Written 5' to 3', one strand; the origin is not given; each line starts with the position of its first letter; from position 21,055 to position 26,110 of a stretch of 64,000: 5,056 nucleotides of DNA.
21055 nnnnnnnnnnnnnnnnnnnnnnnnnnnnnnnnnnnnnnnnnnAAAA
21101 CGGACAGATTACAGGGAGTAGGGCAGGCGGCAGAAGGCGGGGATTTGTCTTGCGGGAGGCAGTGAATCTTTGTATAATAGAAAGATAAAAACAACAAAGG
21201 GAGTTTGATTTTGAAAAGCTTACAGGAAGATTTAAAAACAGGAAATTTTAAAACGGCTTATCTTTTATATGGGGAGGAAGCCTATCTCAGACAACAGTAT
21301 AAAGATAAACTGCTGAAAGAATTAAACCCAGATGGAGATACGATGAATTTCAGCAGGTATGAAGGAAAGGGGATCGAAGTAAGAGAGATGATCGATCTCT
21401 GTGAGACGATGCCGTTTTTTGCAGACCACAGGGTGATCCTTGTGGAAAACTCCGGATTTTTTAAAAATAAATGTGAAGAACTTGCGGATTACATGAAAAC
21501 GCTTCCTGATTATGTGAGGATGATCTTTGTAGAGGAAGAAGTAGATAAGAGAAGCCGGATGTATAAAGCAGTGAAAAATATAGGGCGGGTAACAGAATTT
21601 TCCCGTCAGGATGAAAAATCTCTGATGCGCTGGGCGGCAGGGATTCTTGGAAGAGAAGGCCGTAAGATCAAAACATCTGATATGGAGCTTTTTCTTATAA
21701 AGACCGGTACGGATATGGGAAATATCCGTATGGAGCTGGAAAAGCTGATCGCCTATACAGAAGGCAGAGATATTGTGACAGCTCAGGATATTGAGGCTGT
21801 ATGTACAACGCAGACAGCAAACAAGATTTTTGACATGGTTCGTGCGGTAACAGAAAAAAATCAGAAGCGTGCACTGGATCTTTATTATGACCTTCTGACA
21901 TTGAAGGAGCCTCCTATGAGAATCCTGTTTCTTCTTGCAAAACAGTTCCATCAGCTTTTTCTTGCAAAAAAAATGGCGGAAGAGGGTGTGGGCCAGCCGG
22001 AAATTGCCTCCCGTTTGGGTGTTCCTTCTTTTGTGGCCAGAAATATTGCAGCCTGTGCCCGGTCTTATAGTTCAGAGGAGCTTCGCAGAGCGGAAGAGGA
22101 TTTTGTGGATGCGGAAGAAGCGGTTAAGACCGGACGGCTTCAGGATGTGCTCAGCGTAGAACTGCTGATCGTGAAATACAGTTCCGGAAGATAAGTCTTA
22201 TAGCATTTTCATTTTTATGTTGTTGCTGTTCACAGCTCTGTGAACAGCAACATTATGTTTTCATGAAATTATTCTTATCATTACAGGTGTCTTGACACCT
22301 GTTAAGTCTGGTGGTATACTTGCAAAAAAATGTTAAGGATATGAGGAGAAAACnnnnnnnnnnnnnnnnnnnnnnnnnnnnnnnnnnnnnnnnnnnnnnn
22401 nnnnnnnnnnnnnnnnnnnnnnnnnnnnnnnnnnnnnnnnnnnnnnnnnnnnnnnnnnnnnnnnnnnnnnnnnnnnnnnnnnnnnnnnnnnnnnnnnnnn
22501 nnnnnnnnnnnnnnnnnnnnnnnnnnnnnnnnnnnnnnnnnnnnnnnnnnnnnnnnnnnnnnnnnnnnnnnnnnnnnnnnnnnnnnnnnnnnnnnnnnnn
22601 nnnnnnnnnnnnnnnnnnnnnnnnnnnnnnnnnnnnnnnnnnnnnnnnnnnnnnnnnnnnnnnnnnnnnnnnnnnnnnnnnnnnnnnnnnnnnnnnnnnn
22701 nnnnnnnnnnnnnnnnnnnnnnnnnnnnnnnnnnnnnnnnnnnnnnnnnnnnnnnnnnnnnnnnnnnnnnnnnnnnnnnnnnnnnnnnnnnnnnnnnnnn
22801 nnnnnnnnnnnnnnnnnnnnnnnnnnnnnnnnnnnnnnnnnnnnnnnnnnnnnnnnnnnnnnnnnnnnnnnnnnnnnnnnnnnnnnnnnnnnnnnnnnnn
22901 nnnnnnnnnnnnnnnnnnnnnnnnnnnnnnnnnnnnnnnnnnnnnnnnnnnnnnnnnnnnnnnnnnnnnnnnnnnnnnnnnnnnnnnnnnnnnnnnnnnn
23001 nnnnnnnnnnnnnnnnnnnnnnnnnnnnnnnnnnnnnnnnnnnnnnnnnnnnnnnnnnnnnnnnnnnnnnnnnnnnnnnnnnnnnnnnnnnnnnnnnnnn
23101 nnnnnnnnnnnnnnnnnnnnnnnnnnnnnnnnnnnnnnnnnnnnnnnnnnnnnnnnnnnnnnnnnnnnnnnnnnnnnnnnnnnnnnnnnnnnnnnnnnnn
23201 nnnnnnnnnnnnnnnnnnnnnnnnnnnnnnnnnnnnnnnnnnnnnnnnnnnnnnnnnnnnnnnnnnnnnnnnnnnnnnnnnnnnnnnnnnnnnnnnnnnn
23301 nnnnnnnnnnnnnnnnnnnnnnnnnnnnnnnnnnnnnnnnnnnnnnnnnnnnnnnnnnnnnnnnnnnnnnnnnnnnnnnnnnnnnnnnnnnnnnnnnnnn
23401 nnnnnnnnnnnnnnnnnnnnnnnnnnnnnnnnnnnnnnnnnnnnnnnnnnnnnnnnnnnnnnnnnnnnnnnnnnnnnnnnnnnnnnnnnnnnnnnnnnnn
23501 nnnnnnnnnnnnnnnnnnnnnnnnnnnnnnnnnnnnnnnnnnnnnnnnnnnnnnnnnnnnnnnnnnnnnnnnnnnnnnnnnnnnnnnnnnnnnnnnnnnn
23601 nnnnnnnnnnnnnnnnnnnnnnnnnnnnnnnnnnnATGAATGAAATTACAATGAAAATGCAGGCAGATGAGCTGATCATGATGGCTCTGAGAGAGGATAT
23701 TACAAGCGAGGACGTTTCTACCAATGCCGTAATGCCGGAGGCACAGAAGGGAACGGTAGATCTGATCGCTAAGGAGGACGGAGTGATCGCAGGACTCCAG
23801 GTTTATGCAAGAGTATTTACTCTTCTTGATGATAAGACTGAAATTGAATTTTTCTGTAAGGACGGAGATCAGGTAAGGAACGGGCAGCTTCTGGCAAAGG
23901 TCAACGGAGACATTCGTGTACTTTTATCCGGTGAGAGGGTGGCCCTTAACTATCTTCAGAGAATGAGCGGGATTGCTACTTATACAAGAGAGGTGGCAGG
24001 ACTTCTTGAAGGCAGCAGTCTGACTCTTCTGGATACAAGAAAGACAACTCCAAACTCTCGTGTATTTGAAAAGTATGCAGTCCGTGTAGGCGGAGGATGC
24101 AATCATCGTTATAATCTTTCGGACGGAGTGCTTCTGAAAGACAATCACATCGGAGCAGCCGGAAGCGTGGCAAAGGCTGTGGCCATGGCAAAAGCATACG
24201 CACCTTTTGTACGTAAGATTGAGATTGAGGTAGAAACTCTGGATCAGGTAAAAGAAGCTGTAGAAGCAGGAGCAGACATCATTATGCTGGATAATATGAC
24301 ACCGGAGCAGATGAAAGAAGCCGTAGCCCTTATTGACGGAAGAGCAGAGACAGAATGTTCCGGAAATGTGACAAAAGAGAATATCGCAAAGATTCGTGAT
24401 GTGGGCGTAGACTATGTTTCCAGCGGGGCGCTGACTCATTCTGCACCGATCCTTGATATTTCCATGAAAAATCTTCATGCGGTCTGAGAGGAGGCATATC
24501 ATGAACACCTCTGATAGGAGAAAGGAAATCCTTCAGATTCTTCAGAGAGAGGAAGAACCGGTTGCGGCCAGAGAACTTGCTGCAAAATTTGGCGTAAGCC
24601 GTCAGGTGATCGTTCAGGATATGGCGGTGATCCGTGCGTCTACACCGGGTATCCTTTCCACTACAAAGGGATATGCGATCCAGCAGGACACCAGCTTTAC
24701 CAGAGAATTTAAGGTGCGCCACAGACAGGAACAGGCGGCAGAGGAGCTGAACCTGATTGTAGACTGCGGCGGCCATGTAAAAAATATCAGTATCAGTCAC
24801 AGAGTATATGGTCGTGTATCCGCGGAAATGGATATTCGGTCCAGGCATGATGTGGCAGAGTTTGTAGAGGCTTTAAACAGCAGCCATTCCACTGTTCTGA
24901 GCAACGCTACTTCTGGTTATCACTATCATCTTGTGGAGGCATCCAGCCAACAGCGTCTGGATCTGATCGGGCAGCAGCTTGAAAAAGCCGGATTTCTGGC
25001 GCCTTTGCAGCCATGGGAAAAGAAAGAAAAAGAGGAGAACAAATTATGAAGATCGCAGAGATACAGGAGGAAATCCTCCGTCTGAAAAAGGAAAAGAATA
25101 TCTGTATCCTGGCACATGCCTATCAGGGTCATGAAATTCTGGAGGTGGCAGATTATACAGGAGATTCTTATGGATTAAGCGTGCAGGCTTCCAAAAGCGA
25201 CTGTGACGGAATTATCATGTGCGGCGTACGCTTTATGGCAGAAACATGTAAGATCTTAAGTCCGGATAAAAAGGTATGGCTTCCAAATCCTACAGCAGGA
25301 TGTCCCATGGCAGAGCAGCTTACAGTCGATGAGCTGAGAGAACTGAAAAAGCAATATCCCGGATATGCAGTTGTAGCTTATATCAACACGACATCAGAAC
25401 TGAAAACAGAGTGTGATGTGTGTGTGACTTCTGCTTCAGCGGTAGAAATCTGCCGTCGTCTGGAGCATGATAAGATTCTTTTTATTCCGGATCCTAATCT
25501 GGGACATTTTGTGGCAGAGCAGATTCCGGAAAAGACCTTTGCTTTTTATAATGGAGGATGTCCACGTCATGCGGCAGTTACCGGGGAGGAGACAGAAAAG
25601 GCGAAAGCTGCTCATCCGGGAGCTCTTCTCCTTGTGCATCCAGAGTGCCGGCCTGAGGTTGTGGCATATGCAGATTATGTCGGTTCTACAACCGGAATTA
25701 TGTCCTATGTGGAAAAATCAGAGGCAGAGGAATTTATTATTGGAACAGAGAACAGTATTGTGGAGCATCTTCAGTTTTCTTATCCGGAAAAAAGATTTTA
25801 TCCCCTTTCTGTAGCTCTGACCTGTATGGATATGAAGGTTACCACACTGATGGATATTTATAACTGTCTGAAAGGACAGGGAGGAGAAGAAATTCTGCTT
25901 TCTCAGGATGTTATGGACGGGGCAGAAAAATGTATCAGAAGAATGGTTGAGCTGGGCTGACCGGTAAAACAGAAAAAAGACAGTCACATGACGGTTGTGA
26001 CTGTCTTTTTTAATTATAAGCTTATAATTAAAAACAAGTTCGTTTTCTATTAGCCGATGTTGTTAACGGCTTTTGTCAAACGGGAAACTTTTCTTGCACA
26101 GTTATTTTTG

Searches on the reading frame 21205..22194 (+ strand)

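Call 69: search_protein_families(library=pfam, proteins=[window:21205-22194:+], max_evalue=0.00001)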
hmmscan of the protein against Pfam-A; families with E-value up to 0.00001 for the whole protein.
window:21205-22194:+ (329 aa): 2 families
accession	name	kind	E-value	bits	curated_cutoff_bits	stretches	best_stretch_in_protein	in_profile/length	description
PF21694.2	DNA_pol3_delta_C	-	9.1e-37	126.2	27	1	206-325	2-121/121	DNA polymerase III delta subunit, C-terminal domain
PF06144.19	DNA_pol3_delta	-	5.8e-16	59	21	1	19-130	1-121/124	DNA polymerase III, delta subunit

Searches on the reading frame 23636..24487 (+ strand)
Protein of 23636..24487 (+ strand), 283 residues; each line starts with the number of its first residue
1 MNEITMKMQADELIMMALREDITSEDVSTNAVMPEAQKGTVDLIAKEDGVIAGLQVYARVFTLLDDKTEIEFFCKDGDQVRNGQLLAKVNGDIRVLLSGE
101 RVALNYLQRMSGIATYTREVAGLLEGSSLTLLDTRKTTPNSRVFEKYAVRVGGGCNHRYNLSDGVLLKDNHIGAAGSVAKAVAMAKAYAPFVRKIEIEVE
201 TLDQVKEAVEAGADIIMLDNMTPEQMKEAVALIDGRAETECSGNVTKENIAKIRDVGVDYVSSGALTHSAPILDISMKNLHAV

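Call 69: search_protein_families(library=pfam, proteins=[window:23636-24487:+], max_evalue=0.00001)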
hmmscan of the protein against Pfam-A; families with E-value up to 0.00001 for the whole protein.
window:23636-24487:+ (283 aa): 2 families
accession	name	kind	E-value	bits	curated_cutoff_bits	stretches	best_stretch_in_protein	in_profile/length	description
PF01729.25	QRPTase_C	-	1.4e-61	207.5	23.1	1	113-278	1-169/169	Quinolinate phosphoribosyl transferase, C-terminal domain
PF02749.22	QRPTase_N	-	4.8e-21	75.2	27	1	26-111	1-82/82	Quinolinate phosphoribosyl transferase, N-terminal domain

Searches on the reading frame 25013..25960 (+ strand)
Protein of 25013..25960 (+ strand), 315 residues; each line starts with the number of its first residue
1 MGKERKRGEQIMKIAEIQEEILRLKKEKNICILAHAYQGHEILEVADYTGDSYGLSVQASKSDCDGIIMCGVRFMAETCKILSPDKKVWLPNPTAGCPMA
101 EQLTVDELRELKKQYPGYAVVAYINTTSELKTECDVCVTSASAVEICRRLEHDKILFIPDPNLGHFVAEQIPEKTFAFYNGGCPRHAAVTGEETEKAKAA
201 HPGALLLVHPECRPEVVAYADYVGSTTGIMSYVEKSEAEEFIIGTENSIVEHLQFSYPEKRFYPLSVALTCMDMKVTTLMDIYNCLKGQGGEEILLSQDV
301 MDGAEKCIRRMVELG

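Call 69: search_protein_families(library=pfam, proteins=[window:25013-25960:+], max_evalue=0.00001)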
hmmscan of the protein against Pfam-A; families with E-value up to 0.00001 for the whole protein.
window:25013-25960:+ (315 aa): 1 family
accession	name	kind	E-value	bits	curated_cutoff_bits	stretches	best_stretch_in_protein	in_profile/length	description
PF02445.21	NadA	-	2.3e-113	378.6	27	1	19-313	1-295/295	Quinolinate synthetase A protein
